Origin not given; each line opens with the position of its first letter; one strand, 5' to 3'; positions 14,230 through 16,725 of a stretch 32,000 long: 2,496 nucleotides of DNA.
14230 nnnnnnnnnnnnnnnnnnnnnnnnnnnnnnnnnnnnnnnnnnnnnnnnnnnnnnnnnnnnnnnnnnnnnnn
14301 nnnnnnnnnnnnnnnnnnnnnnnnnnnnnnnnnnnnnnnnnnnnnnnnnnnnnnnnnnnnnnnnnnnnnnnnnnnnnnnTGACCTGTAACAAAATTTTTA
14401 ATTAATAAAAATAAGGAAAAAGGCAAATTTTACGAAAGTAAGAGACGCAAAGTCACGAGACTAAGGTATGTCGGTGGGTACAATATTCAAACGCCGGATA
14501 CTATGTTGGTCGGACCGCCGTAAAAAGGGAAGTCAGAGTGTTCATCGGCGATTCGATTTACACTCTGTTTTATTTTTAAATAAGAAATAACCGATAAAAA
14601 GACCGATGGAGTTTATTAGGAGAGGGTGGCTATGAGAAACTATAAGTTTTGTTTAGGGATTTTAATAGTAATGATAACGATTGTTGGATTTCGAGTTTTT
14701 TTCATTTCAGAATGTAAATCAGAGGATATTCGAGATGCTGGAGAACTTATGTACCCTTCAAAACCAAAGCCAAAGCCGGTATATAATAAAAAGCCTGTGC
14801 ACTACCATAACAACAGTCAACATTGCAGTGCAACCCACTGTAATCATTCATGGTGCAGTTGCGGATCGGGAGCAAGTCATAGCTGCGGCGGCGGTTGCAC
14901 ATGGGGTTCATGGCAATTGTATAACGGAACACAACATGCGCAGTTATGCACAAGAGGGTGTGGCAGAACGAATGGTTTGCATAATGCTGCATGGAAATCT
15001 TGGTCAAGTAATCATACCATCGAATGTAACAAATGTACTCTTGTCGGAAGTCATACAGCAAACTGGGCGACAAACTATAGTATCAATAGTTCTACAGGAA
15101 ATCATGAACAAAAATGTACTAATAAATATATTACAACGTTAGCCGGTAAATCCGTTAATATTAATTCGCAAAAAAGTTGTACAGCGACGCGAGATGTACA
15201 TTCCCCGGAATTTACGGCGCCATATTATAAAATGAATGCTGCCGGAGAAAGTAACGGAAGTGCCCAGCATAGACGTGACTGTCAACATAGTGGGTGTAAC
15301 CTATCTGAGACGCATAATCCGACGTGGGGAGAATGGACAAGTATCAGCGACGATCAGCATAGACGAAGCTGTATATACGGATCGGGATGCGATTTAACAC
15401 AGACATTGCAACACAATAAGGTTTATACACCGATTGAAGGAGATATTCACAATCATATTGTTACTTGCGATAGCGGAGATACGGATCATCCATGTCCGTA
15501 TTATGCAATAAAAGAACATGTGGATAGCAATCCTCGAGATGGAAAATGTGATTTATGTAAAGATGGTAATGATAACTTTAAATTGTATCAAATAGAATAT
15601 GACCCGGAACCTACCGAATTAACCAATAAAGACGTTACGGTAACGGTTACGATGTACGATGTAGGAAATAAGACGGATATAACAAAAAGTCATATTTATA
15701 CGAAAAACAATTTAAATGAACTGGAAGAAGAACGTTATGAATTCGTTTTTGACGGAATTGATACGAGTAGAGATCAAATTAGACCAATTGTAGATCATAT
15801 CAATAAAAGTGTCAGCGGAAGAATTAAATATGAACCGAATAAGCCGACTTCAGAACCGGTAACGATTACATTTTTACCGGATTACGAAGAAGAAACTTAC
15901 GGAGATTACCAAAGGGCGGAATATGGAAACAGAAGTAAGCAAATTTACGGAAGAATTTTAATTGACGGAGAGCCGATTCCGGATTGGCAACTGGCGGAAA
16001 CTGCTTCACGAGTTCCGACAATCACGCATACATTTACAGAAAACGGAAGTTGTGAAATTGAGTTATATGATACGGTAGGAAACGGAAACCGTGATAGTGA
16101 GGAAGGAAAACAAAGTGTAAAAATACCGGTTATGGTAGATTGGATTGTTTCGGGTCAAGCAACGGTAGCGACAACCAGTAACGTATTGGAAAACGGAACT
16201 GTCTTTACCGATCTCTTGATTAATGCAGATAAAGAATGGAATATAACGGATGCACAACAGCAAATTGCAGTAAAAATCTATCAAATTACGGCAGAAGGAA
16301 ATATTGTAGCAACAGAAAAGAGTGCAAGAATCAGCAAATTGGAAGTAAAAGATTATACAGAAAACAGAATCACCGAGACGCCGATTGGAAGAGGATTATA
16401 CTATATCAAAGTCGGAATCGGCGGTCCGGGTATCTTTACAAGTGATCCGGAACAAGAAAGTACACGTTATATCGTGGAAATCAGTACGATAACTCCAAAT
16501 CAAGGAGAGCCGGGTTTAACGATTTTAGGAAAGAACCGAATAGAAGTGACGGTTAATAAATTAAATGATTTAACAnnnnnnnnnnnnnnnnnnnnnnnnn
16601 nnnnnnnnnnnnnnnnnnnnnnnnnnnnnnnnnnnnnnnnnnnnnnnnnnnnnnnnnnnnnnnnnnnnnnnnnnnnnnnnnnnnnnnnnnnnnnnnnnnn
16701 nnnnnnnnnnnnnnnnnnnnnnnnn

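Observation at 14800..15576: Array of about 6 uncharacterised Cys2His2-like modules in an extracellular protein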

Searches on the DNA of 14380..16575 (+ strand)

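Call 46: search_rna_families(sources=[L001, L002], threshold=gathering)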
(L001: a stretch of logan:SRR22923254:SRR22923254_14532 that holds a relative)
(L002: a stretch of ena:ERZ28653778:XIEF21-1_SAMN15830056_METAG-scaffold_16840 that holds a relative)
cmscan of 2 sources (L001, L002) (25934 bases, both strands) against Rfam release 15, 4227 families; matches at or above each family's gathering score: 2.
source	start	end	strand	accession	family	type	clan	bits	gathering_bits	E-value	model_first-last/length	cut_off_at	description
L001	6675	6785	+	RF01051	c-di-GMP-I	Cis-reg; riboswitch;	CL00126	70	35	4.5e-12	1-87/87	no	c-di-GMP-I riboswitch aptamer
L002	4691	4801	+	RF01051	c-di-GMP-I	Cis-reg; riboswitch;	CL00126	67.6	35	1.8e-11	1-87/87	no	c-di-GMP-I riboswitch aptamer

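Call 68: search_rna_families(source=window, start=14380, end=14640, threshold=gathering, show_alignments=1)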
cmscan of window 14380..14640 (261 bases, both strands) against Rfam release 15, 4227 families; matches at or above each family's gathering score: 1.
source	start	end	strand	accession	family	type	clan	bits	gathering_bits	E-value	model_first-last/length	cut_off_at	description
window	14412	14522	+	RF01051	c-di-GMP-I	Cis-reg; riboswitch;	CL00126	69.7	35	5.5e-14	1-87/87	no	c-di-GMP-I riboswitch aptamer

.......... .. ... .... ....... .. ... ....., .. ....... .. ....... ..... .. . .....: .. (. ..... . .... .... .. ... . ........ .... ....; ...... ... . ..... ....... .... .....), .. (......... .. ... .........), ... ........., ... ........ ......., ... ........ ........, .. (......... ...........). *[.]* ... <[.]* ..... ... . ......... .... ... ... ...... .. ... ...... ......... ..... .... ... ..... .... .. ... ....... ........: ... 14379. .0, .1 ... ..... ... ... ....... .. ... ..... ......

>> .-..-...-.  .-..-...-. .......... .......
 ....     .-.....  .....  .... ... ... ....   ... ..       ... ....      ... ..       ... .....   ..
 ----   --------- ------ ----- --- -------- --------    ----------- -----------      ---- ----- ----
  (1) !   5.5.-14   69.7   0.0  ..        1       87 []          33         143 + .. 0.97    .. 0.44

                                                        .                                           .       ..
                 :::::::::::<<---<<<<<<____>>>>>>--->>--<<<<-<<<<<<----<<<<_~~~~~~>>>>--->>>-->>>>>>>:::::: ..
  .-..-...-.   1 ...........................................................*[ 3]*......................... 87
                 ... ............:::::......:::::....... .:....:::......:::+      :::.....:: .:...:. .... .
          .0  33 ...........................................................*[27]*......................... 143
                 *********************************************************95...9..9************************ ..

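Call 90: search_rna_families(sources=[L003, L004, L005], threshold=gathering)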
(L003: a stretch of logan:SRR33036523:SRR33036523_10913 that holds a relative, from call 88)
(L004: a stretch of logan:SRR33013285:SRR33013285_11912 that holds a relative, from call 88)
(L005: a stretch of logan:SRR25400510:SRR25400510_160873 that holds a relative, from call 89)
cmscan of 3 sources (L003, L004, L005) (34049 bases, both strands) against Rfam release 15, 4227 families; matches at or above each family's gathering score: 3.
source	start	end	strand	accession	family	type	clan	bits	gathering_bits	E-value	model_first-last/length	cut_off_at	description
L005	94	203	+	RF01051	c-di-GMP-I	Cis-reg; riboswitch;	CL00126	67.3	35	2.8e-11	1-87/87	no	c-di-GMP-I riboswitch aptamer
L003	7782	7879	+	RF01051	c-di-GMP-I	Cis-reg; riboswitch;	CL00126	66.2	35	5e-11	1-87/87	no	c-di-GMP-I riboswitch aptamer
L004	3018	3115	+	RF01051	c-di-GMP-I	Cis-reg; riboswitch;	CL00126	66.2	35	5e-11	1-87/87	no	c-di-GMP-I riboswitch aptamer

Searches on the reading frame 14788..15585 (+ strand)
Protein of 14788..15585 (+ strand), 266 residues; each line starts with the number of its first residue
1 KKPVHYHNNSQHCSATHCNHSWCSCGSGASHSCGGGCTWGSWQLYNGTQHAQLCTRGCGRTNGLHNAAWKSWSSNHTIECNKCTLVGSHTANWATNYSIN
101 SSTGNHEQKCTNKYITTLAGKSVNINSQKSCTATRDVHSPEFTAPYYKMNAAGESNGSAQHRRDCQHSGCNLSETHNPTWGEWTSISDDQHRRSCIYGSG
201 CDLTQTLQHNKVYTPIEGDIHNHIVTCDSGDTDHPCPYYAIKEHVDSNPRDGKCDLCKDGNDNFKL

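Call 23: search_protein_representatives(alignment_id=A2)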
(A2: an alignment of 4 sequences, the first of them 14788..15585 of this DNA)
Query: 4 sequences, 250 profile positions. Proteins with E-value up to 0.001 (for the whole library): 30; up to 1e-10: 8; up to 1e-30: 4. The best 30 are listed.
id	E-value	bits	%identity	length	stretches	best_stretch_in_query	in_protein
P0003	2.0e-134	463.7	-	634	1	1-250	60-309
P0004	2.5e-78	279.9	-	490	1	91-250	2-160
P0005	7.5e-50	186.6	-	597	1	7-249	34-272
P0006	1.2e-43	166.3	-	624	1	4-248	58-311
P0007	2.7e-19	86.5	-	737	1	7-249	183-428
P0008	1.9e-14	70.7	-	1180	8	146-224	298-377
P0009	1.1e-13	68.1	-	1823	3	45-228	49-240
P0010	1.6e-12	64.3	-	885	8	156-227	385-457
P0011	1.3e-10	58.1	-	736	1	7-248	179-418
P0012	2.3e-10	57.3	-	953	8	150-248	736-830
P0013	2.0e-09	54.2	-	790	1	3-249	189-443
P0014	2.2e-08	50.8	-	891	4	148-228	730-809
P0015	3.7e-07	46.8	-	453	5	153-214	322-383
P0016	4.8e-06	43.2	-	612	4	151-201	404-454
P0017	8.3e-06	42.4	-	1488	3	158-225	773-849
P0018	8.4e-06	42.4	-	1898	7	37-178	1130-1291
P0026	8.9e-05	39.0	-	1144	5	150-225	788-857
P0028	4.1e-04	36.8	-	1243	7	37-225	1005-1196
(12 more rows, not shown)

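Call 26: search_protein_families(library=pfam, proteins=[P0008, P0009, P0010, P0012, P0014, P0007, P0013], max_evalue=0.1)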
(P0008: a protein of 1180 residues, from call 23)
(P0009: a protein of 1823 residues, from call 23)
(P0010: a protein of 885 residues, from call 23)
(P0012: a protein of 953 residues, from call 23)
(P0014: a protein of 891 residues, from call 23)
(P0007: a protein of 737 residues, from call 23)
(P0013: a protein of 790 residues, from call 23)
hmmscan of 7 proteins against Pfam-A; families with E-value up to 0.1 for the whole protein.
P0008 (1180 aa): 1 family
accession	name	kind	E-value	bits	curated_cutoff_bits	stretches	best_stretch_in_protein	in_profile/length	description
PF13580.11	SIS_2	-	0.066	13.7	27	0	818-910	2-98/138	SIS domain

P0009 (1823 aa): 3 families
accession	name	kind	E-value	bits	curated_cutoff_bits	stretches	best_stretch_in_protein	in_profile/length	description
PF18676.6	MBG_2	-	7e-28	97.5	25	2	1265-1341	1-72/72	MBG domain (YGX type)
PF04234.18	CopC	-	0.00014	23.3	23.3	0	645-709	17-78/92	CopC domain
PF11797.14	WxLIP_HBD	-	0.048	14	28.9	0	1391-1423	100-130/138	WxL Interacting Protein, host binding domain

P0010 (885 aa): 3 families
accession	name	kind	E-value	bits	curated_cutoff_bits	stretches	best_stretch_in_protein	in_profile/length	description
PF03734.19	YkuD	-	3.2e-21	76.9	23.4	1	201-316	3-146/146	L,D-transpeptidase catalytic domain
PF00301.25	Rubredoxin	-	0.00042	20.7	23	0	787-804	1-18/47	Rubredoxin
PF17136.10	ribosomal_L24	-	0.0053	17.5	27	0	471-489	45-63/65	Ribosomal proteins 50S L24/mitochondrial 39S L24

P0012 (953 aa): 4 families
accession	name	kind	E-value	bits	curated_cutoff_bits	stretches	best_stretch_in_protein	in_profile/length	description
PF13306.12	LRR_5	-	4.3e-17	62.6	27.7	1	11-79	21-89/127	BspA type Leucine rich repeat region (6 copies)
PF00404.24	Dockerin_1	-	7.1e-08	33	22.9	1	877-944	2-56/57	Dockerin type I domain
PF00963.24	Cohesin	-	0.00064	20.4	24.1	1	213-329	2-139/139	Cohesin domain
PF17136.10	ribosomal_L24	-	0.07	13.9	27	0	508-526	46-64/65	Ribosomal proteins 50S L24/mitochondrial 39S L24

P0014 (891 aa): 0 families

P0007 (737 aa): 1 family
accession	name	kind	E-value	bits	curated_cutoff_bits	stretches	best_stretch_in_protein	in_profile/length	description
PF25555.1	RAB3A-like_C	-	0.016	16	27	1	327-387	72-131/150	Rabin 8-like C-terminal domain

P0013 (790 aa): 0 families

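Call 27: search_protein_families(library=ncbifam, proteins=[P0008, P0009, P0010, P0012, P0014, P0007, P0013], max_evalue=0.1)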
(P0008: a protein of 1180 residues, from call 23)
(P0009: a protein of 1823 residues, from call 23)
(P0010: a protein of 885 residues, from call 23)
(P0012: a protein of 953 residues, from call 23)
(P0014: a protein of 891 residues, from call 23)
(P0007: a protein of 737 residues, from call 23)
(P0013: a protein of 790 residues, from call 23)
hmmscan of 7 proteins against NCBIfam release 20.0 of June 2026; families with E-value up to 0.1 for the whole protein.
P0008 (1180 aa): 0 families

P0009 (1823 aa): 2 families
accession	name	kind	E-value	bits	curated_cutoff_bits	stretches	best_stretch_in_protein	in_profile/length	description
NF047446.1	barrel_OmpL47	domain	0.0021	18.4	40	0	1619-1689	2-60/68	OmpL47-type beta-barrel domain-containing protein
NF053819.1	EF0750_LPXTG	subfamily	0.062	13.8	47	0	1-28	1-28/105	EF2685/EF0750 family sortase-dependent surface protein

P0010 (885 aa): 6 families
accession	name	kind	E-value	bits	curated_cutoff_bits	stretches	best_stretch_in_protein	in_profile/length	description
NF004786.0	PRK06132.1-3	equivalog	5e-10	38.7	329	1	193-317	22-139/418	hypothetical protein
NF009120.0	PRK12472.1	subfamily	6.4e-10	38.4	369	1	203-324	57-170/508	hypothetical protein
NF004785.0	PRK06132.1-2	subfamily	6.8e-10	38.7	169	1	196-324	59-179/353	hypothetical protein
NF045768.1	RubredRD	equivalog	1.1e-06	28.5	90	0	719-736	3-20/54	rubredoxin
NF004787.0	PRK06132.1-4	equivalog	0.0001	21.2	409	1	197-323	55-174/347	hypothetical protein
NF007590.0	PRK10227.1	equivalog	0.0011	19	244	0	835-859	17-41/135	Cu(I)-responsive transcriptional regulator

P0012 (953 aa): 1 family
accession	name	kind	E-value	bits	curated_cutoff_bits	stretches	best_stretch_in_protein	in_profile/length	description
NF047961.1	adhesin_HupY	equivalog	0.00031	19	1250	1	10-80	218-287/978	leucine-rich repeat adhesin HupY/LrrG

P0014 (891 aa): 0 families

P0007 (737 aa): 0 families

P0013 (790 aa): 0 families

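Call 42: list_cluster_members(proteins=[P0008, P0009, P0010, P0012, P0014, P0017, P0018, P0026, P0028, P0007])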
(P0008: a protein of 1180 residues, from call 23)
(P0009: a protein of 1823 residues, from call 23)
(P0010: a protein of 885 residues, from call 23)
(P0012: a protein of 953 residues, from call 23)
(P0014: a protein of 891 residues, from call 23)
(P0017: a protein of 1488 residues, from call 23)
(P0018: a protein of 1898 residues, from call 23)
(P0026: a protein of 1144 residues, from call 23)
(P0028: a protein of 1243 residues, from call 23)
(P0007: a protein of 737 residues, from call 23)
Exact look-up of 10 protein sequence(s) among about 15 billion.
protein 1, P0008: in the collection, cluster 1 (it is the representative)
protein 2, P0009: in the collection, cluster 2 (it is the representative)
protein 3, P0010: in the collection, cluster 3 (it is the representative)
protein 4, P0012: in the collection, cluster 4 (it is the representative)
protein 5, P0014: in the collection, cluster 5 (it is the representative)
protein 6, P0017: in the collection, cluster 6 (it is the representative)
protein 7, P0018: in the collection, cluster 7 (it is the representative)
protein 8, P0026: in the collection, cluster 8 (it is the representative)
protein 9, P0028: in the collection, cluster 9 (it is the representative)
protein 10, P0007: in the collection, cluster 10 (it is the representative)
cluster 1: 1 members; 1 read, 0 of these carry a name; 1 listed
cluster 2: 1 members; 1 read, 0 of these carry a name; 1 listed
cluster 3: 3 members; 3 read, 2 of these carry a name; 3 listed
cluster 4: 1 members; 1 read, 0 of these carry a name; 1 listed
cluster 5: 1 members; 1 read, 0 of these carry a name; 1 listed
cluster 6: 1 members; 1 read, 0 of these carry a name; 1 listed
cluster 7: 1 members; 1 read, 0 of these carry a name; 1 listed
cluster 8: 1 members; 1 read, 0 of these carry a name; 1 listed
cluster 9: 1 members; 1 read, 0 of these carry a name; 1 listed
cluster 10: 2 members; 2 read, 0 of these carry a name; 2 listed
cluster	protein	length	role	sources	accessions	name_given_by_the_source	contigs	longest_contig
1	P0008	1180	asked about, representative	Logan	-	-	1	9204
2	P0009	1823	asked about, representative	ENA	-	-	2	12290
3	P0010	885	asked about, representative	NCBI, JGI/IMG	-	lipoprotein-anchoring transpeptidase ErfK/SrfK/rubredoxin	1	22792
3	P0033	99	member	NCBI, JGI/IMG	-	hypothetical protein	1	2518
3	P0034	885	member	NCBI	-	-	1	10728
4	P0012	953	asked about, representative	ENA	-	-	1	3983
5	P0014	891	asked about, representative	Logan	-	-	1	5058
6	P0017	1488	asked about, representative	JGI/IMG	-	-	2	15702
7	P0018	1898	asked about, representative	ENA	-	-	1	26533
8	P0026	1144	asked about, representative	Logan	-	-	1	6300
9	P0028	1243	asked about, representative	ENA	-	-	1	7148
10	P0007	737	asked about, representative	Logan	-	-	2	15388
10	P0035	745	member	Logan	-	-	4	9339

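Call 55: find_related_loci(query=A2, collection=genome_contigs, flank=6000)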
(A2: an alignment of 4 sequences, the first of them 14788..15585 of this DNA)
Query A2 (266 aa) in genome_contigs; peptide patterns used: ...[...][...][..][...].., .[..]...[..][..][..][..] (x = any residue, [..] = any of these).
31 stretches matched a pattern, but none encodes a relative of the query by tblastn (E <= 1e-3).

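Call 88: find_encoding_contigs(protein=P0007, flank=8000, max_places=2)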
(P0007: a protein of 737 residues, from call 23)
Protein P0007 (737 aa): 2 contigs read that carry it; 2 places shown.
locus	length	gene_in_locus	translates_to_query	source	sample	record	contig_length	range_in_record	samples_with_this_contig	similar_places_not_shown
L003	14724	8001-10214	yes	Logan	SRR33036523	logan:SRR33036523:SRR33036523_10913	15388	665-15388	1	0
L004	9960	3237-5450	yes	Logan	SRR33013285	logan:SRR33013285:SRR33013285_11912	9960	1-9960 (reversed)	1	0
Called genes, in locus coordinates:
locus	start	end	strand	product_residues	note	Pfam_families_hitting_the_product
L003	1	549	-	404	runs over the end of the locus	?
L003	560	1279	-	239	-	PF02308:MgtC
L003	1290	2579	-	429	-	PF00535:Glycos_transf_2, PF13641:Glyco_tranf_2_3, PF13632:Glyco_trans_2_3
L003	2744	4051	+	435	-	PF00919:UPF0004, PF04055:Radical_SAM, PF18693:TRAM_2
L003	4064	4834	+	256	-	PF06342:DUF1057, PF00561:Abhydrolase_1, PF12146:Hydrolase_4, PF12697:Abhydrolase_6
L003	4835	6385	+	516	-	PF08245:Mur_ligase_M, PF02875:Mur_ligase_C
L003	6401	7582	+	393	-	PF01820:Dala_Dala_lig_N, PF02655:ATP-grasp_3 (faint), PF02786:CPSase_L_D2, PF07478:Dala_Dala_lig_C, PF02222:ATP-grasp (faint), PF13535:ATP-grasp_4 (faint)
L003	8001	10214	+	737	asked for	-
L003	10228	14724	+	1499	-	?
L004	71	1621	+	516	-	PF08245:Mur_ligase_M, PF02875:Mur_ligase_C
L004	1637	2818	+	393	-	PF01820:Dala_Dala_lig_N, PF02655:ATP-grasp_3 (faint), PF02786:CPSase_L_D2, PF07478:Dala_Dala_lig_C, PF02222:ATP-grasp (faint), PF13535:ATP-grasp_4 (faint)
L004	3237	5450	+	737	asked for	-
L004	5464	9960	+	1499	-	?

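Call 89: find_encoding_contigs(protein=P0005, flank=8000, max_places=2)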
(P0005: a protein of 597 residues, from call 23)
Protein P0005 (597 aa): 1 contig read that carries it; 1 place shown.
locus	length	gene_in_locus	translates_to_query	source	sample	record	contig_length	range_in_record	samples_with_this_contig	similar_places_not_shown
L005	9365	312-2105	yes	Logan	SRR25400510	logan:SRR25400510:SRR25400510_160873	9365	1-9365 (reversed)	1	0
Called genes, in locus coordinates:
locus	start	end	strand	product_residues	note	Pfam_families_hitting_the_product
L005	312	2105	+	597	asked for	-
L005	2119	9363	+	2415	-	?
